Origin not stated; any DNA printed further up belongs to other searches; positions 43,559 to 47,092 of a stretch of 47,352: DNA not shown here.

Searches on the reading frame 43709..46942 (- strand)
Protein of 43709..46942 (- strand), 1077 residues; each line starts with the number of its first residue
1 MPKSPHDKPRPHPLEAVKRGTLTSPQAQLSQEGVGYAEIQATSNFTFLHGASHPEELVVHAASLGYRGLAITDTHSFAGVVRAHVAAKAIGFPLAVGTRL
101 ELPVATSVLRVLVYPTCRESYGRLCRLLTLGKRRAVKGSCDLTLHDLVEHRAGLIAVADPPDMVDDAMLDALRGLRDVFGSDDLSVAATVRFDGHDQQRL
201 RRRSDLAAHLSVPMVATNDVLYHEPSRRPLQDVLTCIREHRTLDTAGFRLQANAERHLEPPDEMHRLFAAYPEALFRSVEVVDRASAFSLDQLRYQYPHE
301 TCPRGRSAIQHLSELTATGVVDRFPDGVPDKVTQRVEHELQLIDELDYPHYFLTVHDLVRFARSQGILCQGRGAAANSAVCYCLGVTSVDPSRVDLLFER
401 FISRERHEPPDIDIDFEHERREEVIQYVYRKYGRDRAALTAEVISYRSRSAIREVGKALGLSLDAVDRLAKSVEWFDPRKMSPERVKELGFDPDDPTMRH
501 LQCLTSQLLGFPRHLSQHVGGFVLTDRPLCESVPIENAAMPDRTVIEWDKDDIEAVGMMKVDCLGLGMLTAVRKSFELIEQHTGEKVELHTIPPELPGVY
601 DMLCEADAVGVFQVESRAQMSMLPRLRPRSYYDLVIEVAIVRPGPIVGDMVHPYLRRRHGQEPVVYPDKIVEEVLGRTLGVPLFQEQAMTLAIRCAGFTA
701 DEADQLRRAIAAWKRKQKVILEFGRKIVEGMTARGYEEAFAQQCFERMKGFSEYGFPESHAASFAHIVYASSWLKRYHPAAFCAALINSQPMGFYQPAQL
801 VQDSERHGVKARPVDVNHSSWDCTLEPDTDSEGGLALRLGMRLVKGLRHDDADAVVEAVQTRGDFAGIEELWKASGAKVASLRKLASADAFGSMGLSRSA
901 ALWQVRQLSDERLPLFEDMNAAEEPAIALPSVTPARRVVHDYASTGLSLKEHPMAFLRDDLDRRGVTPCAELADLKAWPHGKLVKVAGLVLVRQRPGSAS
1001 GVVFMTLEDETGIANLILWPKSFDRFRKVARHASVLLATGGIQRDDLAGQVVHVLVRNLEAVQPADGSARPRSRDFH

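Call 60: search_protein_families(library=pfam, proteins=[window:43709-46942:-], max_evalue=0.001)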
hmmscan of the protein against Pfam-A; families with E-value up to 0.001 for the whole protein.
window:43709-46942:- (1077 aa): 5 families
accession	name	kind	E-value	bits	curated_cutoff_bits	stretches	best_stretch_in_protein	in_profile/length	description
PF07733.18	DNA_pol3_alpha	-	3.5e-88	296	23.9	1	310-565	1-260/260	Bacterial DNA polymerase III alpha NTPase domain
PF17657.6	DNA_pol3_finger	-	1.2e-52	178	22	1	568-734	1-165/166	Bacterial DNA polymerase III alpha subunit finger domain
PF14579.12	HHH_6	-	5.9e-17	62.1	25.6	1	808-900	1-89/90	Helix-hairpin-helix motif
PF01336.31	tRNA_anti-codon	-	1.8e-09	37.8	27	1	984-1056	1-69/75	OB-fold nucleic acid binding domain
PF02811.25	PHP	-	6.5e-08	33.5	26.4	1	43-158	6-122/164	PHP domain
